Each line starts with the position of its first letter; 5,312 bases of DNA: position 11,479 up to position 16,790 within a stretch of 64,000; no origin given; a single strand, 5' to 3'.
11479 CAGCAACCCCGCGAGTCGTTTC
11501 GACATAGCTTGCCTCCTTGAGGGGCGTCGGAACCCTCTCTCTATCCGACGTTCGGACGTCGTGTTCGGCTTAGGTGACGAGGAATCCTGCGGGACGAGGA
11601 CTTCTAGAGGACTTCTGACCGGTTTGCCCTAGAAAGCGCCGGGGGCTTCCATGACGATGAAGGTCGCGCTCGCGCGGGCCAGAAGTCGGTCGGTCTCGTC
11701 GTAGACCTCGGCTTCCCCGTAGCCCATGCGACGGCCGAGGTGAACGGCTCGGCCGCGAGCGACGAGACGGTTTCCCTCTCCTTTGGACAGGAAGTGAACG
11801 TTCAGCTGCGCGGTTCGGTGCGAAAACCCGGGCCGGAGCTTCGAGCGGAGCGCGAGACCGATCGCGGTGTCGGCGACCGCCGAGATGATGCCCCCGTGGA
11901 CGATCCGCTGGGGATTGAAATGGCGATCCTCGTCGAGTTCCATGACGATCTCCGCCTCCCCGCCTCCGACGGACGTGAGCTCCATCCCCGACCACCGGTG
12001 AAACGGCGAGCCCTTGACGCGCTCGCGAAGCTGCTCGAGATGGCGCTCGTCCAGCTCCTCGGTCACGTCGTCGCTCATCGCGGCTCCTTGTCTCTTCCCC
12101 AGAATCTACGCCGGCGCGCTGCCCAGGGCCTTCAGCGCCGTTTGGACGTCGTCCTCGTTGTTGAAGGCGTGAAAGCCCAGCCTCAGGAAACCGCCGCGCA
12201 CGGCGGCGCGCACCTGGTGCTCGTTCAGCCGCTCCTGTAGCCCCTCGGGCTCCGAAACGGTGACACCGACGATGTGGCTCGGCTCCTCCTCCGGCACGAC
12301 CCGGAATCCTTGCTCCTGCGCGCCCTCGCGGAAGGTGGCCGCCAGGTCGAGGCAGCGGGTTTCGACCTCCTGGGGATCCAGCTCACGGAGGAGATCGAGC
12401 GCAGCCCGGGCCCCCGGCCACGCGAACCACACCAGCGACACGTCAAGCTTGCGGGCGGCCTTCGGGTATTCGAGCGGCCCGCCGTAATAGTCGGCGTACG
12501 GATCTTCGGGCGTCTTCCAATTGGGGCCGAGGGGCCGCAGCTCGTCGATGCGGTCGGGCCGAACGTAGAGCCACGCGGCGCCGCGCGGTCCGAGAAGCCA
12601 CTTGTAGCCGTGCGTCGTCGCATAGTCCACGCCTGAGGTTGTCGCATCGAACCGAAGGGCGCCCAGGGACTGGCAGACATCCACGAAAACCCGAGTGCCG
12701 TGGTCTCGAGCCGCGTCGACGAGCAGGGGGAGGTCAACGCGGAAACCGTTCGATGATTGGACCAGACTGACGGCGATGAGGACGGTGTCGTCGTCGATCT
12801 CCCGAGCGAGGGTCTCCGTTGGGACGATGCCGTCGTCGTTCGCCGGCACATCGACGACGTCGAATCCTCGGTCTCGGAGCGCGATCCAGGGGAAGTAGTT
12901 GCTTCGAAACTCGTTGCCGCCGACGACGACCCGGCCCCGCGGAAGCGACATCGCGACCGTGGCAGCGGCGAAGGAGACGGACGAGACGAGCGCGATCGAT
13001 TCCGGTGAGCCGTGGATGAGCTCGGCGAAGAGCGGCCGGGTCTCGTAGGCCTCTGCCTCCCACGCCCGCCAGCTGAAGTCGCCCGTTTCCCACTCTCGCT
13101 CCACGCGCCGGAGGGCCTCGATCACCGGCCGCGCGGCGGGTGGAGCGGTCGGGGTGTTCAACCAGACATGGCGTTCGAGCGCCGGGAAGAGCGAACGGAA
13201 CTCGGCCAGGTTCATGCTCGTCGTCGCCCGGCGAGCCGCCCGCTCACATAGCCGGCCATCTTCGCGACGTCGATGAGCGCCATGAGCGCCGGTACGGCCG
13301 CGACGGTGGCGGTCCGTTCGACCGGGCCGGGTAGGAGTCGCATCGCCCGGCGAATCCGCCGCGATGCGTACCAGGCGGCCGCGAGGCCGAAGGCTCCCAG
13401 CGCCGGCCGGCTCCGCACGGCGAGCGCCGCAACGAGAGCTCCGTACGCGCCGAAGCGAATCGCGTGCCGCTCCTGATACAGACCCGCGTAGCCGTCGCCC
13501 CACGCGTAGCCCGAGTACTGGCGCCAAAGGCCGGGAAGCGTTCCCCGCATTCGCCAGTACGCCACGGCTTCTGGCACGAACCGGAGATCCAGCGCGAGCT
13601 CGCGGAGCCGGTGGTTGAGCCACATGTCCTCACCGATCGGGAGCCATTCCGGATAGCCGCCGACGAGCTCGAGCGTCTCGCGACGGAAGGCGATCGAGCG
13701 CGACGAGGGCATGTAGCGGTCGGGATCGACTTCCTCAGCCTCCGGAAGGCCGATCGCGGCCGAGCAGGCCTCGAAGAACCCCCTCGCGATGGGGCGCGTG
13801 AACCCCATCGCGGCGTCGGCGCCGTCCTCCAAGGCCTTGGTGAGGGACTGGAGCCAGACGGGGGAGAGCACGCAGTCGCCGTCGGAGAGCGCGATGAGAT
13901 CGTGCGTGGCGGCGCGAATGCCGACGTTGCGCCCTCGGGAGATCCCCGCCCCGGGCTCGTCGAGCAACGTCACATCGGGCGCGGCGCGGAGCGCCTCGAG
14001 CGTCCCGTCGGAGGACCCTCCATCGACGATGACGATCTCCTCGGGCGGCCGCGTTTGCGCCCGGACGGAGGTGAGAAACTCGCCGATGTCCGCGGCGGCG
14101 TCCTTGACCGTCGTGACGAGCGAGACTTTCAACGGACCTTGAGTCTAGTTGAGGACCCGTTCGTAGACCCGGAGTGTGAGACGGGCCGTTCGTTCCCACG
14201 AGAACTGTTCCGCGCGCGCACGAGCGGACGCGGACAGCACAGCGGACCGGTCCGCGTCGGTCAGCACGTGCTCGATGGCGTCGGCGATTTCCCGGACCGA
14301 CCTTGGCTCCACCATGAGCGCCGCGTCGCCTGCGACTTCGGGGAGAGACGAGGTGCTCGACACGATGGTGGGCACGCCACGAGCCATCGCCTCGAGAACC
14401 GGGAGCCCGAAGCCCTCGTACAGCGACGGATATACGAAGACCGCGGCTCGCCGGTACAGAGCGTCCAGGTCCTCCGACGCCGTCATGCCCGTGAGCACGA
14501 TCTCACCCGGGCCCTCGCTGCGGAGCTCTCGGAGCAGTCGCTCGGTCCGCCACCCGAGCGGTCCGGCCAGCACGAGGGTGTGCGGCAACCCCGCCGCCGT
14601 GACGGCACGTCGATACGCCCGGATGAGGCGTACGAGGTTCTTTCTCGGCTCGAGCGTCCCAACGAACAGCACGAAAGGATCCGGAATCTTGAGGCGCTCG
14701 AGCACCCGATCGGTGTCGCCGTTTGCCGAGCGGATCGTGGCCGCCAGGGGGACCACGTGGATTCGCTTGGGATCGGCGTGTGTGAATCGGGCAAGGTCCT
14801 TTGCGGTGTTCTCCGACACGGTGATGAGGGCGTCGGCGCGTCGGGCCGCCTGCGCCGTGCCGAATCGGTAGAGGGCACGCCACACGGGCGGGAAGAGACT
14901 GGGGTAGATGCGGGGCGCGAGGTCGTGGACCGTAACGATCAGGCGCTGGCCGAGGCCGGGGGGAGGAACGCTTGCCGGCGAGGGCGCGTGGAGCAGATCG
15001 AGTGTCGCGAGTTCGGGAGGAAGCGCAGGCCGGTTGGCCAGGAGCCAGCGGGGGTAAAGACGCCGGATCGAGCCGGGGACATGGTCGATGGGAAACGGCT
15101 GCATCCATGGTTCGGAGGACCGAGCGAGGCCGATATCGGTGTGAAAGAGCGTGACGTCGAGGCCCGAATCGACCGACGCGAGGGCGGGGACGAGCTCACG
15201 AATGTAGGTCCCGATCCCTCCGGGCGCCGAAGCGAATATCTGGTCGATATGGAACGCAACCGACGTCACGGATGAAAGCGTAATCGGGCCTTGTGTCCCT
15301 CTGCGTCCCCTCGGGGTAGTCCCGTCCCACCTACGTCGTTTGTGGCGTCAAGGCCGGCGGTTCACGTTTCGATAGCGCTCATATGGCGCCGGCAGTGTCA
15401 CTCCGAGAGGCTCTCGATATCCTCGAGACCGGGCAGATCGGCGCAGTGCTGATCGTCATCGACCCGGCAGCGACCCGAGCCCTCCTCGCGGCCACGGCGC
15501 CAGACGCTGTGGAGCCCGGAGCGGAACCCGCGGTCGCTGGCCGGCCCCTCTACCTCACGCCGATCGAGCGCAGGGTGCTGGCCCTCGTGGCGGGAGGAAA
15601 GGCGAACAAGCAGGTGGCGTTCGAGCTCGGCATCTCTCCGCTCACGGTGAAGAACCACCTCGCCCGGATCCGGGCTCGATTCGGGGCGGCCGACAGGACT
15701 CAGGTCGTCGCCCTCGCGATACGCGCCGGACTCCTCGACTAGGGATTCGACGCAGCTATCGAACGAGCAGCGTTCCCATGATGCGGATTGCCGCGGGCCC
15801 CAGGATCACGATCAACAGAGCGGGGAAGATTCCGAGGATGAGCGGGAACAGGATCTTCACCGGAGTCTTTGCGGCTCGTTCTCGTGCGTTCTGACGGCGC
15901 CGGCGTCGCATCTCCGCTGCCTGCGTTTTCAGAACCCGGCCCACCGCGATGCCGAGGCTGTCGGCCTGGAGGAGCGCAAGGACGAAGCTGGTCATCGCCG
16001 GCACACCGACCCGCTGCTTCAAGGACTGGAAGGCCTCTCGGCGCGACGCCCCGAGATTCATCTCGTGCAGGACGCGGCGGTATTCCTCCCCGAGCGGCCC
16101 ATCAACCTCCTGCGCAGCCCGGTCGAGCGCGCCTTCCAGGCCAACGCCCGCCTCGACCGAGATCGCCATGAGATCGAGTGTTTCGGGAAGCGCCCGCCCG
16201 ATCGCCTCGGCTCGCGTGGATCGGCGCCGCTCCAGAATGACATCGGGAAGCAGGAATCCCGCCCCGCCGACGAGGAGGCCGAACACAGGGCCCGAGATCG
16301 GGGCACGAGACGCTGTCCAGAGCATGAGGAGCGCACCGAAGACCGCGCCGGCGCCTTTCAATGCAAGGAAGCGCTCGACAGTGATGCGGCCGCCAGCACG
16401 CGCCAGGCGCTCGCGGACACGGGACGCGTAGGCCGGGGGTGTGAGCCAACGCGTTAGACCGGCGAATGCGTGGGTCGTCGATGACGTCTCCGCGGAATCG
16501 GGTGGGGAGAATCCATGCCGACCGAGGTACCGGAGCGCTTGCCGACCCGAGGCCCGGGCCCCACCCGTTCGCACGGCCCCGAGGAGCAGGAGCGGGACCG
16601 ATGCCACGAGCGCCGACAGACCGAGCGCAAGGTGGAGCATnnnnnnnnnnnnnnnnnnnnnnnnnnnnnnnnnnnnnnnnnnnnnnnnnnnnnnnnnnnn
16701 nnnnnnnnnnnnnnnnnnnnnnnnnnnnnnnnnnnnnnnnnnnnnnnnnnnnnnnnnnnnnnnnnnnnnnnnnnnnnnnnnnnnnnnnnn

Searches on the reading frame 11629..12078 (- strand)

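Call 39: search_protein_families(library=pfam, proteins=[window:11629-12078:-], max_evalue=0.000001)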
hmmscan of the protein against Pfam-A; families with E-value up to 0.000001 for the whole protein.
window:11629-12078:- (149 aa): 2 families
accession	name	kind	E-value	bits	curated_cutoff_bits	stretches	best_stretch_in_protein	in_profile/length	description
PF03061.28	4HBT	-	1.1e-13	51.7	20.6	1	59-133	3-78/79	Thioesterase superfamily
PF13622.12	4HBT_3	-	1.6e-07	31.9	24.3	1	54-140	5-82/83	Acyl-CoA thioesterase N-terminal domain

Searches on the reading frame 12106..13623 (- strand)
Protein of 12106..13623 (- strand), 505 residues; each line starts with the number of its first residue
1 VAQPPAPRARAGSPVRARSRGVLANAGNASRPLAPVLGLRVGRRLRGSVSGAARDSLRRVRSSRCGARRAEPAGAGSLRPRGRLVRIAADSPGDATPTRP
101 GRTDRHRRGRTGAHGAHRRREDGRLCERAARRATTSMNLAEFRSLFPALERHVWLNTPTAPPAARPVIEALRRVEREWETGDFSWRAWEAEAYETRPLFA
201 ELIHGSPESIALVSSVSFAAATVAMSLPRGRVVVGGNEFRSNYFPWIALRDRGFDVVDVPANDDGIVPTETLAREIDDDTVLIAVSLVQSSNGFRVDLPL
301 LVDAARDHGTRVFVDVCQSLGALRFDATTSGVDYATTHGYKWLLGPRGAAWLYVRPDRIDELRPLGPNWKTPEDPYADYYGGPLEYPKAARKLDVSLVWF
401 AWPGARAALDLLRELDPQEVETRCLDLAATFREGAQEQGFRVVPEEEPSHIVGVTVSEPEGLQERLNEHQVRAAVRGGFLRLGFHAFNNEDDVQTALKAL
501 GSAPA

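Call 40: search_protein_families(library=pfam, proteins=[window:12106-13623:-], max_evalue=0.000001)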
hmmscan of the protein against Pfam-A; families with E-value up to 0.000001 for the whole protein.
window:12106-13623:- (505 aa): 1 family
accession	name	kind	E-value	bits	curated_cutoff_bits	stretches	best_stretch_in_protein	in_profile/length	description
PF00266.25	Aminotran_5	-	1.1e-28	100.7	21.5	1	191-469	44-331/371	Aminotransferase class-V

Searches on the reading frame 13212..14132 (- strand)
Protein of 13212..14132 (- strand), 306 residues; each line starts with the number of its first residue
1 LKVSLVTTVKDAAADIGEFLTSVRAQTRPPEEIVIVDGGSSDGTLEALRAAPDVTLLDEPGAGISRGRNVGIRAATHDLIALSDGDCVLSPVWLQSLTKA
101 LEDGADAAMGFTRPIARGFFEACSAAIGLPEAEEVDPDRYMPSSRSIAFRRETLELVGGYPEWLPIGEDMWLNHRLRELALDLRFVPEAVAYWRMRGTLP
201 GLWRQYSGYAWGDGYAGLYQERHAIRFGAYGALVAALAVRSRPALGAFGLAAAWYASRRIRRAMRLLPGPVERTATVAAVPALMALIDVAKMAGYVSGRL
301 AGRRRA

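Call 40: search_protein_families(library=pfam, proteins=[window:13212-14132:-], max_evalue=0.000001)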
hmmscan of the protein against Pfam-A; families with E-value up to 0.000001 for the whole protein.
window:13212-14132:- (306 aa): 3 families
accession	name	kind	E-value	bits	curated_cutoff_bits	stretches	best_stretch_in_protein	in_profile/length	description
PF00535.33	Glycos_transf_2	-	4.9e-23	82.3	23.3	1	4-115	1-118/168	Glycosyl transferase family 2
PF13641.12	Glyco_tranf_2_3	-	3.7e-11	43.9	27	1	6-103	7-112/230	Glycosyltransferase like family 2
PF10111.15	Glyco_tranf_2_2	-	1.4e-08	35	27.3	0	19-99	18-104/276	Glycosyltransferase like family 2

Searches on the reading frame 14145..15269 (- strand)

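Call 40: search_protein_families(library=pfam, proteins=[window:14145-15269:-], max_evalue=0.000001)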
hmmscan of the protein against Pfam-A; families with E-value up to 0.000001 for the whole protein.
window:14145-15269:- (374 aa): 6 families
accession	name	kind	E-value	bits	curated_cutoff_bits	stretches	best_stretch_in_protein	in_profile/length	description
PF00534.26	Glycos_transf_1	-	4.5e-30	104.9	26.4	1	196-351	14-171/172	Glycosyl transferases group 1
PF13692.12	Glyco_trans_1_4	-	5.5e-28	98.4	27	1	198-338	2-142/142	Glycosyl transferases group 1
PF20706.3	GT4-conflict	-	3.4e-19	69.5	26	1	141-363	143-383/385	Family 4 Glycosyltransferase in conflict systems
PF13439.12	Glyco_transf_4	-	7.1e-18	65.6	28.5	1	16-174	1-163/170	Glycosyltransferase Family 4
PF13579.12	Glyco_trans_4_4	-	7.9e-15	56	29.7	1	17-175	1-157/158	Glycosyl transferase 4-like domain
PF13524.12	Glyco_trans_1_2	-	6.4e-07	29.8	25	1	228-363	15-140/144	Glycosyl transferase-like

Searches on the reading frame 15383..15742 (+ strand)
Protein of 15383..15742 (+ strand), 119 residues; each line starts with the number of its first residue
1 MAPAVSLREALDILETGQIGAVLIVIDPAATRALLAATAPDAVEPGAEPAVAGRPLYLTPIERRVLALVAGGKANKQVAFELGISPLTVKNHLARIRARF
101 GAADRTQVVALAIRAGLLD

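Call 40: search_protein_families(library=pfam, proteins=[window:15383-15742:+], max_evalue=0.000001)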
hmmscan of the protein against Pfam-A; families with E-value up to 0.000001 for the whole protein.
window:15383-15742:+ (119 aa): 2 families
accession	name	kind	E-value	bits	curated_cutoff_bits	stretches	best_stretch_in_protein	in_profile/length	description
PF00196.25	GerE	-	3.5e-15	55.8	23.5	1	58-112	3-57/57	Bacterial regulatory proteins, luxR family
PF08281.18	Sigma70_r4_2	-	9e-07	28.9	25.7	0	58-99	11-53/54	Sigma-70, region 4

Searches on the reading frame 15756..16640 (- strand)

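Call 40: search_protein_families(library=pfam, proteins=[window:15756-16640:-], max_evalue=0.000001)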
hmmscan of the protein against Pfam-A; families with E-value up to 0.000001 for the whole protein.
window:15756-16640:- (294 aa): 1 family
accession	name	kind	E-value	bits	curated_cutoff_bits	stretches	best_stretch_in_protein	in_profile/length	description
PF00482.28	T2SSF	-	3.5e-21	75.9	25.2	1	155-280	2-124/125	Type II secretion system (T2SS), protein F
